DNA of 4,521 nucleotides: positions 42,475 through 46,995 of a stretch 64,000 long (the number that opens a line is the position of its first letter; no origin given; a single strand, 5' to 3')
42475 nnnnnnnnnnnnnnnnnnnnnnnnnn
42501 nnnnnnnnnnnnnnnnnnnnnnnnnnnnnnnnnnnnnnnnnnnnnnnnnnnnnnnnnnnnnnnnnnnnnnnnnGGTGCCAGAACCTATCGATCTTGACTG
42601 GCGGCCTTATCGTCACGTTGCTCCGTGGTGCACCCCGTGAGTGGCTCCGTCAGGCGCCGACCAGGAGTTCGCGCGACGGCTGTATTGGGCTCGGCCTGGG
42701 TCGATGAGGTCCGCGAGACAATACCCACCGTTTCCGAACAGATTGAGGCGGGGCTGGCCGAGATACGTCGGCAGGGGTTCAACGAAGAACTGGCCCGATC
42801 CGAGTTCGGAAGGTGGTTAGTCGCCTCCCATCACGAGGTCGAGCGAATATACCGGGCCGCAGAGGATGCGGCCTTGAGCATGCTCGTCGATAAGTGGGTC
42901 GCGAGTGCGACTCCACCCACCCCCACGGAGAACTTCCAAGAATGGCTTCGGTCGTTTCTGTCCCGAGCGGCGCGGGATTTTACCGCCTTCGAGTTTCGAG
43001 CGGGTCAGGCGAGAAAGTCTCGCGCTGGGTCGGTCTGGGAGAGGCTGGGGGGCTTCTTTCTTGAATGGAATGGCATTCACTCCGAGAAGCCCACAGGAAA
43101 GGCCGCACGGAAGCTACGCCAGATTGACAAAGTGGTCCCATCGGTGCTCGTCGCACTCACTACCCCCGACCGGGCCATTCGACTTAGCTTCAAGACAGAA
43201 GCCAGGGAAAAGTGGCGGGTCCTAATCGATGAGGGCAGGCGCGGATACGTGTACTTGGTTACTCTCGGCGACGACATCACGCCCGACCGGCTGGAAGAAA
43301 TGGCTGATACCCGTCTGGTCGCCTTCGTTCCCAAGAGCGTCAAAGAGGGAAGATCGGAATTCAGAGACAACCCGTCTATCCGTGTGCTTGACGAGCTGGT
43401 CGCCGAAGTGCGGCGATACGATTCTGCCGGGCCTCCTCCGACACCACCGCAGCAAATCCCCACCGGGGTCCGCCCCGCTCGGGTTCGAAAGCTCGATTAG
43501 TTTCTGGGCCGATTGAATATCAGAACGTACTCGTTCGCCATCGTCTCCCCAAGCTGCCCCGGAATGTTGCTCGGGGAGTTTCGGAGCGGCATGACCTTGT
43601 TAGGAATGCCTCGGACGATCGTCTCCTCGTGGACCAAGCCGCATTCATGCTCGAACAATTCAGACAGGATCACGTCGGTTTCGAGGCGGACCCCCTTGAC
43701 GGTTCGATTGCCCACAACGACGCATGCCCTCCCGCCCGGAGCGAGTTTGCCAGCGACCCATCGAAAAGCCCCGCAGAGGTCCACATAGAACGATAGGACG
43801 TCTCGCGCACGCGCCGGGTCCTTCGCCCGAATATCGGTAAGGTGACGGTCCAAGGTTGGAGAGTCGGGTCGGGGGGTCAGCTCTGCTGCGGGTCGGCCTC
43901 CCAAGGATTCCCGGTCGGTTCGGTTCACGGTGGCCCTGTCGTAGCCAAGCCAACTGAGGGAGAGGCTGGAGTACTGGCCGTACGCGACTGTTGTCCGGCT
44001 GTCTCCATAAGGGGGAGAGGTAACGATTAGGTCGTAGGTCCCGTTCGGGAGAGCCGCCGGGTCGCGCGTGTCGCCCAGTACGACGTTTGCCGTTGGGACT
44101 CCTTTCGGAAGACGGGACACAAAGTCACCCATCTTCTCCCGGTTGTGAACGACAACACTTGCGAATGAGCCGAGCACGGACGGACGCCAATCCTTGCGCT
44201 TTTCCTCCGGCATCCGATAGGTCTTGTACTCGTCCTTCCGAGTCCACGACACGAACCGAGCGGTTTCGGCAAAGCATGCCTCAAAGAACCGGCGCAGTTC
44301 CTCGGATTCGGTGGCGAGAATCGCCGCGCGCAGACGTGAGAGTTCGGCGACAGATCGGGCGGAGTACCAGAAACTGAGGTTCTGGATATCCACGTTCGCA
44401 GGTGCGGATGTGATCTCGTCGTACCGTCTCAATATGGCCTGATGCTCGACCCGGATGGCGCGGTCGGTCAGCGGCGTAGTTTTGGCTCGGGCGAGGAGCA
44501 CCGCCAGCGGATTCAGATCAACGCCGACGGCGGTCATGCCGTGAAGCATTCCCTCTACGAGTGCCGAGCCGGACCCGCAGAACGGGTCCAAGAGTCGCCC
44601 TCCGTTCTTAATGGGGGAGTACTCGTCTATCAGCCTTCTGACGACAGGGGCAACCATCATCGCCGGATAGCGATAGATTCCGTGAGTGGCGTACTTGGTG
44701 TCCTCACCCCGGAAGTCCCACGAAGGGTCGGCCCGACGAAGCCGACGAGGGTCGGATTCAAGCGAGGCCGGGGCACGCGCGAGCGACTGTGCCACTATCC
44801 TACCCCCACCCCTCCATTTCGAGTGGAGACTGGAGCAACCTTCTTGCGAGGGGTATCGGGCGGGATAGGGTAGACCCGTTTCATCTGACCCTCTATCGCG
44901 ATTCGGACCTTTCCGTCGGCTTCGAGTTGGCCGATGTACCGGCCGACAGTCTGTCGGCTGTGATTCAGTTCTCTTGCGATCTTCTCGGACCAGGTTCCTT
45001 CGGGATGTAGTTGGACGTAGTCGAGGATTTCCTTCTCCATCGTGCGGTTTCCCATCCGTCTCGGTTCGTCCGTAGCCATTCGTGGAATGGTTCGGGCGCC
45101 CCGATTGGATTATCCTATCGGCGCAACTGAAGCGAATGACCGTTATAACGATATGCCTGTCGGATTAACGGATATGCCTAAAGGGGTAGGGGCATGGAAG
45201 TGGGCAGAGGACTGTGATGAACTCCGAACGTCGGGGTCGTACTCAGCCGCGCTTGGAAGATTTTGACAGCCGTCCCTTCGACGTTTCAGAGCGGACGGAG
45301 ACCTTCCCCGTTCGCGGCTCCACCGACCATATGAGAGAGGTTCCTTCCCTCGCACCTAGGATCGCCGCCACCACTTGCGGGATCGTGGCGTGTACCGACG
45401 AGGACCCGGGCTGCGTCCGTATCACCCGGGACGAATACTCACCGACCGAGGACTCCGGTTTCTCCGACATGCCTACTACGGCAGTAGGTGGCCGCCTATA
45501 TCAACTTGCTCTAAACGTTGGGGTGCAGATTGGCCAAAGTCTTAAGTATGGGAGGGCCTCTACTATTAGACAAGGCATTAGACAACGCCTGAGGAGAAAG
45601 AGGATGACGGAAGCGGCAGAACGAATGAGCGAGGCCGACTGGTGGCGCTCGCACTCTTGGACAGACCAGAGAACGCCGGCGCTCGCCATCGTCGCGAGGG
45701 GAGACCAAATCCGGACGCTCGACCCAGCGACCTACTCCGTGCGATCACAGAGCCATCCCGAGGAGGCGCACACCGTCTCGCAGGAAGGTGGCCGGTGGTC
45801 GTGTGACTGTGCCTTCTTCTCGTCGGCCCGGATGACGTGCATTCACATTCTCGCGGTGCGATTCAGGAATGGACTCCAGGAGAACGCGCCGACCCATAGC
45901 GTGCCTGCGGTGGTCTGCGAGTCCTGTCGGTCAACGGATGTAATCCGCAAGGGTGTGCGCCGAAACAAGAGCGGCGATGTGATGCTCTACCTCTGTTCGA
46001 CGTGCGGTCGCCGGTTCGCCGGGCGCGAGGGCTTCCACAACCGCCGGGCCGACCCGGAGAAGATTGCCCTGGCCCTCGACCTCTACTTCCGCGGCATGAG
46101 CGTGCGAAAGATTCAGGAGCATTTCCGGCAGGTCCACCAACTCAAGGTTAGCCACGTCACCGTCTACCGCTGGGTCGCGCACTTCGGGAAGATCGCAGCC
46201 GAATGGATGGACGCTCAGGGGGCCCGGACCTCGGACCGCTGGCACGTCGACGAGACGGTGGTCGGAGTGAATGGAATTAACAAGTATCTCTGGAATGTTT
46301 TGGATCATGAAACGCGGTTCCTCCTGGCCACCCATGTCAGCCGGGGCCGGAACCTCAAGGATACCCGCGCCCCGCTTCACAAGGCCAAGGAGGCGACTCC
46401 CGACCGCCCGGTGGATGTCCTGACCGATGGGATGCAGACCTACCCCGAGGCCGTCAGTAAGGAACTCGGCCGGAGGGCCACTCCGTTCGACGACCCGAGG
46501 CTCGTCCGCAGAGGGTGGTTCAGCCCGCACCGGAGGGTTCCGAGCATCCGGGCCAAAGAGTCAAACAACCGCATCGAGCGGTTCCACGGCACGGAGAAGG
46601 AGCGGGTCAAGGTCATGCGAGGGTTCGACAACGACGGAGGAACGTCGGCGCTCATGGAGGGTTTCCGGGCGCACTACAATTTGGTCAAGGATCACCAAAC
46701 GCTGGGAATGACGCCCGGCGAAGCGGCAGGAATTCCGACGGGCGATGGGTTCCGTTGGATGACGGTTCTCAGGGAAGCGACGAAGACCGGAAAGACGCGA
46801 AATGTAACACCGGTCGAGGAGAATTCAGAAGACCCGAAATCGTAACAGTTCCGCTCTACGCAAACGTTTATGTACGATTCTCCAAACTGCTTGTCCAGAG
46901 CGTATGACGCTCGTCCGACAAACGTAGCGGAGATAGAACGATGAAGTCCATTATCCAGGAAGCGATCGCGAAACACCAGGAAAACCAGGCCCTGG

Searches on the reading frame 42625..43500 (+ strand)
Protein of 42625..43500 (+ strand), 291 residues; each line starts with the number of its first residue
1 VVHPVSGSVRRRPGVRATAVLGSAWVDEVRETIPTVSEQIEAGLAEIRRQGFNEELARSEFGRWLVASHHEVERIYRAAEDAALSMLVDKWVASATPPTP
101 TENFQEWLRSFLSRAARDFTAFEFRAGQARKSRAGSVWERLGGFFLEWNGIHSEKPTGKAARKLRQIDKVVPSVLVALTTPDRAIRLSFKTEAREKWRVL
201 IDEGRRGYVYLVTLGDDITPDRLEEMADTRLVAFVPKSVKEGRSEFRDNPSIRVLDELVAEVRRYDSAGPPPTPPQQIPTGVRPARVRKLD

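Call 4: search_protein_families(library=pfam, proteins=[window:42625-43500:+], max_evalue=0.1)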
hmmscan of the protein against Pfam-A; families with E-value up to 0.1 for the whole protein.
window:42625-43500:+ (291 aa): 1 family
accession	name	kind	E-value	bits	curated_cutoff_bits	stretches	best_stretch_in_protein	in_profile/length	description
PF09019.17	EcoRII-C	-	1e-08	35.9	25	1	104-242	9-149/165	EcoRII C terminal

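Call 5: search_protein_families(library=padloc, proteins=[window:42625-43500:+], max_evalue=0.1)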
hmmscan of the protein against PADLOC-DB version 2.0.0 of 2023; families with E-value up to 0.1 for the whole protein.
window:42625-43500:+ (291 aa): 2 families
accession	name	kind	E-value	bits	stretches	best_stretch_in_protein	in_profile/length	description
PDLC03466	REase_II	-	0.00041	18.1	1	124-234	110-229/305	Type II restriction enzyme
PDLC03545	REase_II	-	0.0018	15.9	1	123-204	89-174/272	Type II restriction enzyme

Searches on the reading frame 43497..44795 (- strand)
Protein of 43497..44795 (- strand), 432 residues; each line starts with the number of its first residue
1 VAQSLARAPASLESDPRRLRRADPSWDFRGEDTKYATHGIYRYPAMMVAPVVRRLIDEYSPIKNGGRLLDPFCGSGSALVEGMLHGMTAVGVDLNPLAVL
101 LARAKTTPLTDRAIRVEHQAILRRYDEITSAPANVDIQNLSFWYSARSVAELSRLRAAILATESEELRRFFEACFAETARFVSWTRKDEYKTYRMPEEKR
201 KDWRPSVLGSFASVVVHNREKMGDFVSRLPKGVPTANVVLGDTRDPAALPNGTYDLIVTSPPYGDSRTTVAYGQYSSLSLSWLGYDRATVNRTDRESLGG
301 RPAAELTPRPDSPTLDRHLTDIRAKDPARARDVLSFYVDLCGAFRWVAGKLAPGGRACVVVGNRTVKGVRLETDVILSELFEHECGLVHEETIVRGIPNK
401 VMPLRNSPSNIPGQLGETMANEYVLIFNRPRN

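Call 4: search_protein_families(library=pfam, proteins=[window:43497-44795:-], max_evalue=0.1)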
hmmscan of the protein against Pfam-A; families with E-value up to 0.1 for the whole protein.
window:43497-44795:- (432 aa): 7 families
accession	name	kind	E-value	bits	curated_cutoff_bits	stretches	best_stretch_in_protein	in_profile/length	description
PF01555.25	N6_N4_Mtase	-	8.3e-09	36.1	26.7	1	35-97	153-214/221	DNA methylase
PF01170.24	UPF0020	-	1.3e-08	35.3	22.3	1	60-90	24-54/197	RMKL-like, methyltransferase domain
PF13489.12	Methyltransf_23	-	0.0018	18.5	27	0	52-113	9-61/164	Methyltransferase domain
PF11599.14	AviRa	-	0.0057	16.6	25.7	1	28-139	15-133/232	RRNA methyltransferase AviRa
PF02086.21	MethyltransfD12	-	0.028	14.6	22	1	56-115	12-71/253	D12 class N6 adenine-specific DNA methyltransferase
PF05724.17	TPMT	-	0.041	14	26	1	46-102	20-75/218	Thiopurine S-methyltransferase (TPMT)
PF03602.21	Cons_hypoth95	-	0.046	13.8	24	0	64-110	41-88/182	Conserved hypothetical protein 95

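Call 5: search_protein_families(library=padloc, proteins=[window:43497-44795:-], max_evalue=0.1)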
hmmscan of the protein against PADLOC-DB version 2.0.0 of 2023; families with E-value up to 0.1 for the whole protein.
window:43497-44795:- (432 aa): 47 families (the best 25 are shown)
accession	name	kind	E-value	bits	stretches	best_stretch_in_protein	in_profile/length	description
PDLC03322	MTase_II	-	3e-110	367.2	1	22-430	21-443/446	Type II methyltransferase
PDLC03360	MTase_II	-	1.2e-36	124.6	1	25-426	24-438/441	Type II methyltransferase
PDLC03239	MTase_II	-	1.1e-29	101.4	1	31-292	59-323/442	Type II methyltransferase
PDLC03364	MTase_II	-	2.9e-25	87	1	25-292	20-275/380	Type II methyltransferase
PDLC03362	MTase_II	-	3.6e-25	86.7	1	35-379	41-393/438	Type II methyltransferase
PDLC03380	MTase_II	-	1e-22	78.9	2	25-110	19-102/393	Type II methyltransferase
PDLC03369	MTase_II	-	4.8e-16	56.6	2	32-107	109-183/532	Type II methyltransferase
PDLC03377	MTase_II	-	3.1e-15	53.7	1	31-285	89-346/504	Type II methyltransferase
PDLC03353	MTase_II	-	6.2e-15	53.4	2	26-97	176-241/260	Type II methyltransferase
PDLC03224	MTase_II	-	1.1e-14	52.2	1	37-107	67-136/481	Type II methyltransferase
PDLC04134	mad2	-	1.4e-13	48.5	2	46-105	273-332/492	mads_2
PDLC03312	MTase_II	-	5.9e-12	42.1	2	62-110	812-860/1344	Type II methyltransferase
PDLC03325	MTase_II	-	2e-11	41.3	1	62-159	89-179/426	Type II methyltransferase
PDLC03283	MTase_II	-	5.4e-11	40.3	2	26-123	192-288/352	Type II methyltransferase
PDLC03306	MTase_II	-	4.8e-10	37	1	34-284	27-268/422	Type II methyltransferase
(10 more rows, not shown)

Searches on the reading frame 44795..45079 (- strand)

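Call 4: search_protein_families(library=pfam, proteins=[window:44795-45079:-], max_evalue=0.1)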
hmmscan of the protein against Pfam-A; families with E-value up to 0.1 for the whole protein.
window:44795-45079:- (94 aa): 12 families
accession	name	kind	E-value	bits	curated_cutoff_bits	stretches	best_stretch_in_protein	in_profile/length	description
PF08279.18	HTH_11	-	8.6e-06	26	25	1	18-67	5-51/55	HTH domain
PF13412.12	HTH_24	-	5.2e-05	23.2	21.9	1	16-59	6-48/48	Winged helix-turn-helix DNA-binding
PF12802.13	MarR_2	-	0.00074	20.1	27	1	15-59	7-51/61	MarR family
PF13551.12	HTH_29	-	0.0013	19.2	28.1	1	22-57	5-41/64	Winged helix-turn helix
PF02796.21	HTH_7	-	0.0015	19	23.8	1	17-48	10-41/45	Helix-turn-helix domain of resolvase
PF18121.7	TFA2_Winged_2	-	0.031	14.4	26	1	16-71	4-59/60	TFA2 Winged helix domain 2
PF07900.17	DUF1670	-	0.036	13.9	25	1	22-53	157-188/220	Protein of unknown function (DUF1670)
PF01978.25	TrmB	-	0.037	14.3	25.6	1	32-74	26-67/68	Sugar-specific transcriptional regulator TrmB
PF00196.25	GerE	-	0.043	13.9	23.5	1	15-51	7-40/57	Bacterial regulatory proteins, luxR family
PF13545.12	HTH_Crp_2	-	0.044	14.2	27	1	32-59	26-53/70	Crp-like helix-turn-helix domain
PF08784.17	RPA_C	-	0.048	14.8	22.6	1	11-58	49-99/106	Replication protein A C terminal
PF22979.2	HTH_69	-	0.078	13.3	27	1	25-59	23-57/69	Winged helix-turn-helix domain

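Call 5: search_protein_families(library=padloc, proteins=[window:44795-45079:-], max_evalue=0.1)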
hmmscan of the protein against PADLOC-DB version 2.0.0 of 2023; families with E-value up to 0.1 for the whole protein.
window:44795-45079:- (94 aa): 12 families
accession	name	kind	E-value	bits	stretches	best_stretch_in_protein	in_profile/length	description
PDLC01866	CARF3--CARF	-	1.2e-06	26.6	1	3-70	129-195/207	-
PDLC01852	CARF3--CARF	-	2.5e-06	25.6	1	15-70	145-199/208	-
PDLC01268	CasR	-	5e-05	21.3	1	14-63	125-169/179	"CAS-I,CAS-II,CAS-III,CAS-IV,CAS-V,CAS-VI; associated_signaling"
PDLC01434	CasR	-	9.2e-05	20.4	1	14-58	129-171/191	"CAS-I,CAS-II,CAS-III,CAS-IV,CAS-V,CAS-VI; associated_signaling"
PDLC01438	Csa3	-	0.0011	17.1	1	15-79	150-208/305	"CAS-I,CAS-II,CAS-III,CAS-IV,CAS-V,CAS-VI; associated_signaling"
PDLC01860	CARF3--CARF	-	0.0011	17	1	14-69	144-198/210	-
PDLC01853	CARF3--CARF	-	0.0011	16.7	1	14-68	139-194/209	-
PDLC03963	SoFic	-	0.0018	15.7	1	12-70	292-349/361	-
PDLC01865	CARF3--CARF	-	0.0067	14.1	1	27-68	160-200/215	-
PDLC01879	CARF3--CARF_TM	-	0.037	11.7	1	16-59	159-201/222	-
PDLC01044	Csa3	-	0.046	11.6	1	32-58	153-179/194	Type I-A associated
PDLC01859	CARF3--CARF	-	0.047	11.4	1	14-71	151-211/213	-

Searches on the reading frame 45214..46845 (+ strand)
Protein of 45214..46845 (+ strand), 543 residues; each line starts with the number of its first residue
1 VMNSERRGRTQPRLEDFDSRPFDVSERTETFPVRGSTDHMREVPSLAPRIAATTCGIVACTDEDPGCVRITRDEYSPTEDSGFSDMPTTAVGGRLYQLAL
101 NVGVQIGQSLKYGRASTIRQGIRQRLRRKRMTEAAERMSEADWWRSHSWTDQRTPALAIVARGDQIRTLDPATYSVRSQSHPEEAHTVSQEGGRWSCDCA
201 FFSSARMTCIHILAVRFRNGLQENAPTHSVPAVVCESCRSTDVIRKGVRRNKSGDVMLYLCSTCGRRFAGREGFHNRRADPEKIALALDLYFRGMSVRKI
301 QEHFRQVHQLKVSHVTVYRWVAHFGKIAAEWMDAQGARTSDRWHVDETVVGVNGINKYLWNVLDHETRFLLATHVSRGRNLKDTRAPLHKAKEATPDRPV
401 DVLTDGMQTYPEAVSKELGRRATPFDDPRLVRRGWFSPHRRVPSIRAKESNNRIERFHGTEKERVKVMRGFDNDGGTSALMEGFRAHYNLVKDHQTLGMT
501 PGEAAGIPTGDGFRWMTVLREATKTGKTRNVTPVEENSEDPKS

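Call 4: search_protein_families(library=pfam, proteins=[window:45214-46845:+], max_evalue=0.1)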
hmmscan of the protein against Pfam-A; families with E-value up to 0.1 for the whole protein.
window:45214-46845:+ (543 aa): 7 families
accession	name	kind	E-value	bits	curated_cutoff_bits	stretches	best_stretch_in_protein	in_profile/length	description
PF13610.12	DDE_Tnp_IS240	-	1.5e-22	80.7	27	1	341-494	2-139/139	DDE domain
PF00665.32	rve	-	2.9e-05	24.7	32.6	1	341-410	6-78/102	Integrase core domain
PF13683.12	rve_3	-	0.00036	20.6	26.5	1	450-500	15-65/67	Integrase core domain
PF00872.24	Transposase_mut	-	0.0078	15.6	21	1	277-331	97-151/379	Transposase, Mutator family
PF13565.12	HTH_32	-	0.0084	17.1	33.7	1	273-320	24-72/73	Homeodomain-like domain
PF04434.22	SWIM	-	0.016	15.2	19.6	1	186-215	1-33/38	SWIM zinc finger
PF03811.18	Zn_ribbon_InsA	-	0.027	14.6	26.1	1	233-264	6-34/35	InsA N-terminal domain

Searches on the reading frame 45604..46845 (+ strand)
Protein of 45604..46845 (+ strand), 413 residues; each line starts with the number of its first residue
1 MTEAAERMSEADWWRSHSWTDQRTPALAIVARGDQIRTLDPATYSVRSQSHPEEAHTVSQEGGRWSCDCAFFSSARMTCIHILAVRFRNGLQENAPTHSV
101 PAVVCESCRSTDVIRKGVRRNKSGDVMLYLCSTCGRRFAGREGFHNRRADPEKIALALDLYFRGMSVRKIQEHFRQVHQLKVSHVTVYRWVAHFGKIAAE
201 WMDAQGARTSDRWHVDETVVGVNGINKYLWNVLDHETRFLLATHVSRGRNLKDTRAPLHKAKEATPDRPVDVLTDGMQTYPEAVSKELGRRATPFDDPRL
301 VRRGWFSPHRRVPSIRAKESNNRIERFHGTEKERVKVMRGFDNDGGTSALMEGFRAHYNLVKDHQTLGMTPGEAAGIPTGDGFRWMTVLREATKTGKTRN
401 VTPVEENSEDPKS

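Call 81: search_protein_families(library=ncbifam, proteins=[window:45604-46845:+], max_evalue=0.05)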
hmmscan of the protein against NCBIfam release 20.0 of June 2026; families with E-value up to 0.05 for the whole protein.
window:45604-46845:+ (413 aa): 9 families
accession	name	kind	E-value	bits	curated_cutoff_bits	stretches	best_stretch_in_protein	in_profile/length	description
NF033587.1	transpos_IS6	equivalog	1.1e-40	139.6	125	1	144-362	1-202/202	IS6 family transposase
NF033558.1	transpos_IS1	equivalog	7.6e-14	52.1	100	1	105-286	1-169/199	IS1 family transposase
NF033577.2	transpos_IS481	equivalog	1.3e-10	41.3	224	1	145-373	55-282/284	IS481 family transposase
NF033517.1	transpos_IS66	equivalog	9.3e-09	34.8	180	1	157-250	96-194/387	IS66 family transposase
NF033543.2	transpos_IS256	equivalog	4.7e-07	29.1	150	1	147-203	58-114/338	IS256 family transposase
NF033588.1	transpos_ISC774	exception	3.7e-06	26.6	200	1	151-296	18-148/195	IS6 family transposase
NF033516.0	transpos_IS3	equivalog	4.6e-05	22.8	160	0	178-265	178-272/369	IS3 family transposase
NF050000.1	IS1_IS1595_Zn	domain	0.0018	18.8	28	1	105-139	1-32/34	IS1/IS1595 family N-terminal zinc-binding domain-containing protein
NF048018.1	IS256_N_4Cys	domain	0.012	16.2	27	0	105-138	2-31/31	transposase-like zinc-binding domain-containing protein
